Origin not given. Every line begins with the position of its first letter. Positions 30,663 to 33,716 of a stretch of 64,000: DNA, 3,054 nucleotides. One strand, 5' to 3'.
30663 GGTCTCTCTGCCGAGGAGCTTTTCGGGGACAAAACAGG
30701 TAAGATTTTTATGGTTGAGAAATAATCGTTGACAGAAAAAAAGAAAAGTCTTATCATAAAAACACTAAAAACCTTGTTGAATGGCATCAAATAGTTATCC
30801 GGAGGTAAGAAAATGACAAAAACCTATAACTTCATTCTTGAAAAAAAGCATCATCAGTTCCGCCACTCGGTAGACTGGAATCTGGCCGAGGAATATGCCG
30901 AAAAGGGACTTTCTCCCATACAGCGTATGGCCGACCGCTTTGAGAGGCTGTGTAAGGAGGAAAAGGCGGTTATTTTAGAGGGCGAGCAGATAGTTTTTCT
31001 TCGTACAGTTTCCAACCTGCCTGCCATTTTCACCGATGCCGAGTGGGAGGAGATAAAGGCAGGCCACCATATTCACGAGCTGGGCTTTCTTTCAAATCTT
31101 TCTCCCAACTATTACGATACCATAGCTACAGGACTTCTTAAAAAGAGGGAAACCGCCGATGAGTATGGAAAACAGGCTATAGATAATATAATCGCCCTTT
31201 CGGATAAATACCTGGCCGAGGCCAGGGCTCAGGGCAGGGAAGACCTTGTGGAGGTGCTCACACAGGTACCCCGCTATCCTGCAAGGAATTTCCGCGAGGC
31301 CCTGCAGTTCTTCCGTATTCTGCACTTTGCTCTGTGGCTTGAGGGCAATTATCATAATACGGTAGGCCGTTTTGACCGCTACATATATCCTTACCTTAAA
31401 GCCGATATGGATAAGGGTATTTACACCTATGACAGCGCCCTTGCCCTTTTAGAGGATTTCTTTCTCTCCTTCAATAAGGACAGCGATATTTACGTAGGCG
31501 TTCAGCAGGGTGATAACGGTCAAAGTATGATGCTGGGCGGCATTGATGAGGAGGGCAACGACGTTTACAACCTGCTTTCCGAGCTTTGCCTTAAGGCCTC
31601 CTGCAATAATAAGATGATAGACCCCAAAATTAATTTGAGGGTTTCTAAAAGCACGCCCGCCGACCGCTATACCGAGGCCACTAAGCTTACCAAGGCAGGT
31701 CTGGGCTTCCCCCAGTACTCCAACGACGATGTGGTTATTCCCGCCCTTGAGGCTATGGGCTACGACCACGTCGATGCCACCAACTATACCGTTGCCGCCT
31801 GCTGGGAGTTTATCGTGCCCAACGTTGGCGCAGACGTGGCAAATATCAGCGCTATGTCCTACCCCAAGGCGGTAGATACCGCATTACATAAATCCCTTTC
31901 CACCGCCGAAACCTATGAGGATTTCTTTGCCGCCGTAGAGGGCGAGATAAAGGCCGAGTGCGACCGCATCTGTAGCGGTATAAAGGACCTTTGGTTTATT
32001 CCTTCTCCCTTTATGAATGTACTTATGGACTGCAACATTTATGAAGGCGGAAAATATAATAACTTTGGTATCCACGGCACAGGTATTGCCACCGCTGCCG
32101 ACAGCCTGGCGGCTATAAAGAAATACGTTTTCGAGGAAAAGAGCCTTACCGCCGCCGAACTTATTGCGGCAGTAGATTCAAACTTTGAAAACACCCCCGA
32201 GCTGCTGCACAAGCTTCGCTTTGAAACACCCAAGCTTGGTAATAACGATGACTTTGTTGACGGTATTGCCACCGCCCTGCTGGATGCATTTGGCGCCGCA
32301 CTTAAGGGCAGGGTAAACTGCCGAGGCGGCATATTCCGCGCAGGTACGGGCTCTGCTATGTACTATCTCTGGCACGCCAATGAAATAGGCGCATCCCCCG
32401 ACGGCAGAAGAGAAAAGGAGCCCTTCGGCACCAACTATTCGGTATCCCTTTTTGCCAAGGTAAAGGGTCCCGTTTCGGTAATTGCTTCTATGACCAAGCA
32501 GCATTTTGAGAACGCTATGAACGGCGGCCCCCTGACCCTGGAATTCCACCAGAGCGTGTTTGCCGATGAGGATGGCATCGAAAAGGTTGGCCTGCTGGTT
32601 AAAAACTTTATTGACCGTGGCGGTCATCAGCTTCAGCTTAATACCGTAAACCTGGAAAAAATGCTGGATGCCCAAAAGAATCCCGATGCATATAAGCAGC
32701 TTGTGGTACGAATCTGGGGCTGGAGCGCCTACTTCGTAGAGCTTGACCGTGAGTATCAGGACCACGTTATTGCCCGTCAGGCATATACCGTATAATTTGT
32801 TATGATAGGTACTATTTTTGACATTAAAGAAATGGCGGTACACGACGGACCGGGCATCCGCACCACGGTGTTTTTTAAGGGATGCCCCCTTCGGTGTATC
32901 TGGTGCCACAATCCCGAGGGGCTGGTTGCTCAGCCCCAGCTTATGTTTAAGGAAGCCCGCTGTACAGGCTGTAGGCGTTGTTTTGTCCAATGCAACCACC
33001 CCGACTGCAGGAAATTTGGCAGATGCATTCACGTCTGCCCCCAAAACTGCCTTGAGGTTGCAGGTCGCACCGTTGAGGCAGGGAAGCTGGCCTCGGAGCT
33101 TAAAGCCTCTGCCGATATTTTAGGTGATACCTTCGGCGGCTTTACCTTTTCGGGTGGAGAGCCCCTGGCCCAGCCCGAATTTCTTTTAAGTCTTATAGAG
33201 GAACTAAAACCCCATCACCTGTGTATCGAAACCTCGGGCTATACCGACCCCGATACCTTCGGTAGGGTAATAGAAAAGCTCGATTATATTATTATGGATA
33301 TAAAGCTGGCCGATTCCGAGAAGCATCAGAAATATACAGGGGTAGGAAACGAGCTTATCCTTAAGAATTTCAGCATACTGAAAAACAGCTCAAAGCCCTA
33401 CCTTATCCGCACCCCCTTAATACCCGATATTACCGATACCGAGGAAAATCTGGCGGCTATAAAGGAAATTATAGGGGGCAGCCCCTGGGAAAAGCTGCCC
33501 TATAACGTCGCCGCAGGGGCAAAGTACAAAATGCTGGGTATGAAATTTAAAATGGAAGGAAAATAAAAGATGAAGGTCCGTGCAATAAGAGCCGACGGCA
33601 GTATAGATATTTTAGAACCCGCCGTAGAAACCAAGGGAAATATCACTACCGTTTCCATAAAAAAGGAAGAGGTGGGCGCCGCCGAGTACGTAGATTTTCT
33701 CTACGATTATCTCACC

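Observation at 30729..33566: Unusually short glycyl radical enzyme with a Trp-flanked glycyl site, leading a glycoside-hydrolase operon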

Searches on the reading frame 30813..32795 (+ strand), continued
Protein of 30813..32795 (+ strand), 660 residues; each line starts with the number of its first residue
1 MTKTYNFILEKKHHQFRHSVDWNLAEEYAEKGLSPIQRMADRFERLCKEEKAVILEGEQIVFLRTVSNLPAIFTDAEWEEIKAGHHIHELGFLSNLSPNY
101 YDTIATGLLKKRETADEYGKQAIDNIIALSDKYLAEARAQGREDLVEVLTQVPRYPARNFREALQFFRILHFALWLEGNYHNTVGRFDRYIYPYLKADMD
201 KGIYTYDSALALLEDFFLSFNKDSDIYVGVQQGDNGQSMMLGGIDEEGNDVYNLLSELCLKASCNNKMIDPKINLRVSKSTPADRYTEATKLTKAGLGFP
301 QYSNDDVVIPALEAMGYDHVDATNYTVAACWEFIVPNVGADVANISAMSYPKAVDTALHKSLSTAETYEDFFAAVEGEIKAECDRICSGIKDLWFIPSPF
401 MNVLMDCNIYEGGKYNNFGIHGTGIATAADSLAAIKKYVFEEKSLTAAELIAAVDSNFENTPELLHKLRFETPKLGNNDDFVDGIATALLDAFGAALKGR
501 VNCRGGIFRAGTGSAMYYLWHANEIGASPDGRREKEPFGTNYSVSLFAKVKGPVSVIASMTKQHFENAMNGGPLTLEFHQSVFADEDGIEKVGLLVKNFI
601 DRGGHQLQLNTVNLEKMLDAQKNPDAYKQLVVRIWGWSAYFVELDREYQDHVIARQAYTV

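Call 91: search_protein_families(library=pfam, proteins=[L096:10067-11386:+, L103:15505-16629:+, L103:10099-14004:-, L126:3540-4703:-, L136:12565-14634:+, L110:2302-3795:+, L110:3889-4554:+, L110:12676-13041:+, L115:14509-15114:+, L127:2-2668:-], max_evalue=0.0001)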
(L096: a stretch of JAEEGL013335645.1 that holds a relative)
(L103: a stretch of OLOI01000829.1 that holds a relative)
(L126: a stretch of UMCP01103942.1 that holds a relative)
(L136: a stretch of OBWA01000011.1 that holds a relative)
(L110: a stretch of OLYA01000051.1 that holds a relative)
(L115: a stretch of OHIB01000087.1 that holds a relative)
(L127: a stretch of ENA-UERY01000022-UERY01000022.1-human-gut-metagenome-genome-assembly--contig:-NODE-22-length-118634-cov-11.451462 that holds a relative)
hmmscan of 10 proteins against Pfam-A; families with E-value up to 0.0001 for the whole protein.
L096:10067-11386:+ (440 aa): 2 families
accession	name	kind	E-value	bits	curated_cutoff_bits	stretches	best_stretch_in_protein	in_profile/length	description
PF00083.30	Sugar_tr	-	2.2e-102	343.7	22.3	1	12-436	1-451/452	Sugar (and other) transporter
PF07690.21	MFS_1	-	4.2e-30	105.3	33.4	2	17-285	2-242/347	Major Facilitator Superfamily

L103:15505-16629:+ (375 aa): 1 family
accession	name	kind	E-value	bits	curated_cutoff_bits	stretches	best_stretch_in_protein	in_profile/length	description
PF01263.26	Aldose_epim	-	2.8e-88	296.6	27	1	41-371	1-299/299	Aldose 1-epimerase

L103:10099-14004:- (1301 aa): 0 families

L126:3540-4703:- (387 aa): 2 families
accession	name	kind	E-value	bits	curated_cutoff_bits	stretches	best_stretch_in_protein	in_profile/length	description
PF00392.27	GntR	-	6.1e-08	32.6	27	1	70-132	2-64/64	Bacterial regulatory proteins, gntR family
PF13377.12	Peripla_BP_3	-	4.6e-05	24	26.5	1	256-367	8-141/167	Periplasmic binding protein-like domain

L136:12565-14634:+ (690 aa): 3 families
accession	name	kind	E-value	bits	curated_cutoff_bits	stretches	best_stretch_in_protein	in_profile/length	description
PF07944.18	Beta-AFase-like_GH127_cat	-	8.9e-96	321.6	24.9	1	39-474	1-374/376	Beta-L-arabinofuranosidase, GH127 catalytic domain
PF20736.2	Glyco_hydro127M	-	3.2e-24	85.3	24.2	1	486-595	2-95/95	Beta-L-arabinofuranosidase, GH127 middle domain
PF20737.2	Glyco_hydro127C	-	3e-18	65.8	23.7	1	597-688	1-71/71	Glycoside hydrolase family 127 C-terminal domain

L110:2302-3795:+ (498 aa): 2 families
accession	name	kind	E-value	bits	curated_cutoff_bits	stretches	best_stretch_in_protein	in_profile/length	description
PF00999.27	Na_H_Exchanger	-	1.7e-45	156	26.2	1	19-394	6-372/375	Sodium/hydrogen exchanger, transmembrane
PF02080.26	TrkA_C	-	2.9e-08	33.9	27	1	422-480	2-62/71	TrkA-C domain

L110:3889-4554:+ (222 aa): 0 families

L110:12676-13041:+ (122 aa): 0 families

L115:14509-15114:+ (202 aa): 0 families

L127:2-2668:- (889 aa): 3 families
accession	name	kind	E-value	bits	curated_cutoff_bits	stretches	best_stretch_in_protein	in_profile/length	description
PF07715.20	Plug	-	9.4e-19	68.3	23.9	1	129-243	2-107/107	TonB-dependent Receptor Plug Domain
PF13715.12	CarbopepD_reg_2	-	7.8e-18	64.7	32.2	1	40-121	1-88/88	CarboxypepD_reg-like domain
PF13620.12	CarboxypepD_reg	-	3.3e-10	40.6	32.3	1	39-107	1-78/82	Carboxypeptidase regulatory-like domain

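Call 92: search_protein_families(library=pfam, proteins=[L161:15764-16702:+, L147:10279-11793:+, L110:4573-5823:+, L170:11014-12057:+, L156:16716-17600:+, L142:15791-16756:+, L161:10455-12182:-, L102:2589-3302:-, L125:2968-7017:+, L131:12908-15592:+], max_evalue=0.0001)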
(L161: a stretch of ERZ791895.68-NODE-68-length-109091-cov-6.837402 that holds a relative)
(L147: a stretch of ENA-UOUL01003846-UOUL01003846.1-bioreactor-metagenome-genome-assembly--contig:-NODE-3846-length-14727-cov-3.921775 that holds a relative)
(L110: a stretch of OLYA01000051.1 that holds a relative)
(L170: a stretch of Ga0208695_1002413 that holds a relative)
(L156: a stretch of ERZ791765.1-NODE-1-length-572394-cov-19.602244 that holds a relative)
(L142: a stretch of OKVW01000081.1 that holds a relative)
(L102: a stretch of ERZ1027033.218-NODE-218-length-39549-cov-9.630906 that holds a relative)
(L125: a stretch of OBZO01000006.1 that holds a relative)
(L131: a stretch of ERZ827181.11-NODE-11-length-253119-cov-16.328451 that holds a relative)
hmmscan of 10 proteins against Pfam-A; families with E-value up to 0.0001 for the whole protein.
L161:15764-16702:+ (313 aa): 1 family
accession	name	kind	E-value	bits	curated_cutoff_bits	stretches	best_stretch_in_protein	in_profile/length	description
PF00528.27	BPD_transp_1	-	1.2e-09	38.7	26.4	1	100-297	3-172/184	Binding-protein-dependent transport system inner membrane component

L147:10279-11793:+ (505 aa): 3 families
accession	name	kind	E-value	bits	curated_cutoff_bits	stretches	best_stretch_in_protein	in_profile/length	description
PF00005.33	ABC_tran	-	1.3e-51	175.3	25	2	25-173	2-137/137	ABC transporter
PF13304.12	AAA_21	-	9.3e-11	42.8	27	0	37-57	2-22/304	AAA domain, putative AbiEii toxin, Type IV TA system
PF09818.15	ABC_ATPase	-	1.8e-05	24.3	23.2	0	165-233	190-263/283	P-loop domain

L110:4573-5823:+ (417 aa): 0 families

L170:11014-12057:+ (348 aa): 4 families
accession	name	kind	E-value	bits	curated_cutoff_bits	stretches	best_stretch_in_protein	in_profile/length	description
PF00532.27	Peripla_BP_1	-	3.3e-27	96.1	22.2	1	69-320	2-263/281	Periplasmic binding proteins and sugar binding domain of LacI family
PF13377.12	Peripla_BP_3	-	3.3e-23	83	26.5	1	179-341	1-167/167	Periplasmic binding protein-like domain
PF00356.27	LacI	-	4.8e-12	45.9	27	1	12-55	1-44/46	Bacterial regulatory proteins, lacI family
PF13407.12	Peripla_BP_4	-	7e-09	36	35.1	1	71-287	1-220/258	Periplasmic binding protein domain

L156:16716-17600:+ (295 aa): 1 family
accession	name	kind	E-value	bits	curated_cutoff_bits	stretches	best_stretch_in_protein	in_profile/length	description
PF00528.27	BPD_transp_1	-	1.5e-09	38.3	26.4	1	113-286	25-180/184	Binding-protein-dependent transport system inner membrane component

L142:15791-16756:+ (322 aa): 1 family
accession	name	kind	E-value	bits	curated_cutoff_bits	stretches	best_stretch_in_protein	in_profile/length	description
PF02653.21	BPD_transp_2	-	1.9e-41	142.4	26.8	1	42-308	3-269/269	Branched-chain amino acid transport system / permease component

L161:10455-12182:- (575 aa): 3 families
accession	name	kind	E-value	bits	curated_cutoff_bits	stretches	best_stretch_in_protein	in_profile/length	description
PF06580.19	His_kinase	-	1.2e-19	70.7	25.2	1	371-448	2-80/81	Histidine kinase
PF02518.31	HATPase_c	-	3.1e-12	47.4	26.4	1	468-570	9-109/111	Histidine kinase-, DNA gyrase B-, and HSP90-like ATPase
PF00672.30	HAMP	-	5.9e-07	30.2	25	1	304-354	5-52/53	HAMP domain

L102:2589-3302:- (237 aa): 0 families

L125:2968-7017:+ (1350 aa): 8 families
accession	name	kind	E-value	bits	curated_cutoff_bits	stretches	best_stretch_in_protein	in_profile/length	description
PF07494.17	Reg_prop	-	8.7e-42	136.2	20.4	0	258-276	6-24/24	Two component regulator propeller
PF00072.30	Response_reg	-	1.1e-24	87.2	30.2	1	1103-1213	1-110/111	Response regulator receiver domain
PF02518.31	HATPase_c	-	5.1e-22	78.8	26.4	1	943-1053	2-109/111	Histidine kinase-, DNA gyrase B-, and HSP90-like ATPase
PF12833.13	HTH_18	-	8.9e-19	68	33.6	1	1269-1346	2-79/80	Helix-turn-helix domain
PF00165.29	HTH_AraC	-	1.1e-13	51.4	26.6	1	1308-1344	2-40/42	Bacterial regulatory helix-turn-helix proteins, AraC family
PF07495.19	Y_Y_Y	-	7.3e-10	39.1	26.6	1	723-776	11-64/65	Y_Y_Y domain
PF00512.31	HisKA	-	1.5e-08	34.9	26.9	1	832-894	2-64/66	His Kinase A (phospho-acceptor) domain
PF14501.12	HATPase_c_5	-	7.6e-06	26.2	22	0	947-1043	6-94/102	GHKL domain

L131:12908-15592:+ (895 aa): 5 families
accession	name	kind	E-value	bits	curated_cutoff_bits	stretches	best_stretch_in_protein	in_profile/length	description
PF00133.28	tRNA-synt_1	-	6.3e-122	407.7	22.7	1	16-577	1-413/414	tRNA synthetases class I (I, L, M and V)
PF08264.19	Anticodon_1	-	9.8e-31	107.1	25.1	1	627-774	1-144/148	Anticodon-binding domain of tRNA ligase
PF09334.17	tRNA-synt_1g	-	2.4e-21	76.4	20.1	1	45-198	8-144/391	tRNA synthetases class I (M)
PF13603.12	tRNA-synt_1_2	-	8.1e-11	42.2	25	1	244-305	85-146/185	Leucyl-tRNA synthetase, editing domain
PF10458.14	Val_tRNA-synt_C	-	1.3e-10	41.9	25.9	1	836-894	5-63/66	Valyl tRNA synthetase tRNA binding arm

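Call 93: search_solved_structures(query=L078:12747-14738:+, max_evalue=0.001)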
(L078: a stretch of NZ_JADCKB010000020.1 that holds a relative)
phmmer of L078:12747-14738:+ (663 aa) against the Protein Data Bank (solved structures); distinct sequences matched with E-value up to 0.001: 2.
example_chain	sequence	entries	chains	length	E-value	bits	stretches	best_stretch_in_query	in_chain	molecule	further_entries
7exf_B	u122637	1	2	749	2.9e-48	168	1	88-555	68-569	Probable galactinol--sucrose galactosyltransferase 6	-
7exg_B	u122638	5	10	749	3.6e-47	164.4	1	88-555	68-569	Probable galactinol--sucrose galactosyltransferase 6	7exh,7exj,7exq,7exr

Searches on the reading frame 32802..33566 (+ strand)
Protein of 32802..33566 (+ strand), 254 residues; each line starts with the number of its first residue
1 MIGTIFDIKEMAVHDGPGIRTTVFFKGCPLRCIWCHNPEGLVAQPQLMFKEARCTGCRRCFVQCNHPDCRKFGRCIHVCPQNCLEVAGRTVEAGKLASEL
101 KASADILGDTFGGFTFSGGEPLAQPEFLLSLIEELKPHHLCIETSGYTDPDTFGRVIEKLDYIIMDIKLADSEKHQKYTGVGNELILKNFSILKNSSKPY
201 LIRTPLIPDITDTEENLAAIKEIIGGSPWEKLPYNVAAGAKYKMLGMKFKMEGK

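Call 6: search_protein_families(library=pfam, proteins=[window:32802-33566:+], max_evalue=0.01)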
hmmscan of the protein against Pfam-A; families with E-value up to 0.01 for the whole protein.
window:32802-33566:+ (254 aa): 4 families
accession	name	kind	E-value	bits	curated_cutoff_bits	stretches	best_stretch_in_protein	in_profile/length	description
PF13353.11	Fer4_12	-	7.4e-13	49.4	22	1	15-177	2-125/137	4Fe-4S single cluster domain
PF04055.27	Radical_SAM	-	4.3e-12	47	29.5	1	23-217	2-162/166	Radical SAM superfamily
PF12838.12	Fer4_7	-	0.0041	18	27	0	69-95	2-28/52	4Fe-4S dicluster domain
PF12797.12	Fer4_2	-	0.0078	16.6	24.5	1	48-65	4-21/22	4Fe-4S binding domain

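Call 7: search_protein_families(library=ncbifam, proteins=[window:32802-33566:+], max_evalue=0.01)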
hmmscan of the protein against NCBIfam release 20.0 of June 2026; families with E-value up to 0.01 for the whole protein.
window:32802-33566:+ (254 aa): 19 families
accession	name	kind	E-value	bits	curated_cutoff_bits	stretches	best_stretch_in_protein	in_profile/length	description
TIGR02494.1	PFLE_PFLC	subfamily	2.3e-72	243.8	174.35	1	5-252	1-272/293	glycyl-radical enzyme activating protein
NF043069.1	T4HPD_activ_SAM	equivalog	2.2e-69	234.1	425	1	3-253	2-272/299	trans-4-hydroxy-L-proline dehydratase activase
NF048010.1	SfplDhtActHpsHDes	equivalog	1.2e-66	224.6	430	1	3-252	6-281/298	(2S)-3-sulfopropanediol dehydratase activating enzyme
NF033717.2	HPDL_rSAM_activ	equivalog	2e-60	204.7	420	2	68-250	90-277/311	4-hydroxyphenylacetate decarboxylase activase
NF033719.1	ind_deCO2_activ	equivalog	9.6e-59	199.1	425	2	69-252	90-276/302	indoleacetate decarboxylase activase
TIGR04395.1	cutC_activ_rSAM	equivalog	5.2e-54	183.6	360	1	4-253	6-281/309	choline TMA-lyase-activating enzyme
NF048008.1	SfplDhtActHpfHKleb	equivalog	1.6e-47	162.3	500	1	4-252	1-276/308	(2S)-3-sulfopropanediol dehydratase activating enzyme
TIGR02493.1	PFLA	equivalog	1.8e-43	148.6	231.75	2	84-253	38-216/235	pyruvate formate-lyase-activating protein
TIGR04003.1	rSAM_BssD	equivalog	8.8e-42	143.4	496.45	2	5-65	3-63/314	[benzylsuccinate synthase]-activating enzyme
NF007483.0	PRK10076.1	equivalog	2e-39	135.5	326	1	3-252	22-264/292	[formate-C-acetyltransferase]-activating enzyme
TIGR04041.1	activase_YjjW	hypoth_equivalog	1.5e-35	123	250.2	1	5-227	4-227/276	YjjW family glycine radical enzyme activase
NF008356.0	PRK11145.1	equivalog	1.2e-26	93.4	375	2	87-253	47-221/246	pyruvate formate lyase 1-activating protein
TIGR02495.1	NrdG2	equivalog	3.4e-22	78.7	131.15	2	89-225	45-181/193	anaerobic ribonucleoside-triphosphate reductase activating protein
TIGR02491.1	NrdG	equivalog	2.8e-12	46.8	126.1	2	5-44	2-41/154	anaerobic ribonucleoside-triphosphate reductase activating protein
TIGR04349.1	rSAM_QueE_gams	hypoth_equivalog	4.3e-07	29.8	300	1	114-177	65-125/210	7-carboxy-7-deazaguanine synthase QueE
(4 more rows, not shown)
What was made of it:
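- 32802..33566 (+): AE1: radical-SAM GRE activase with CX3CX2C plus an 8-Cys ferredoxin-like insert. Call 7 (TIGR02494 243.8 bits against cutoff 174).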
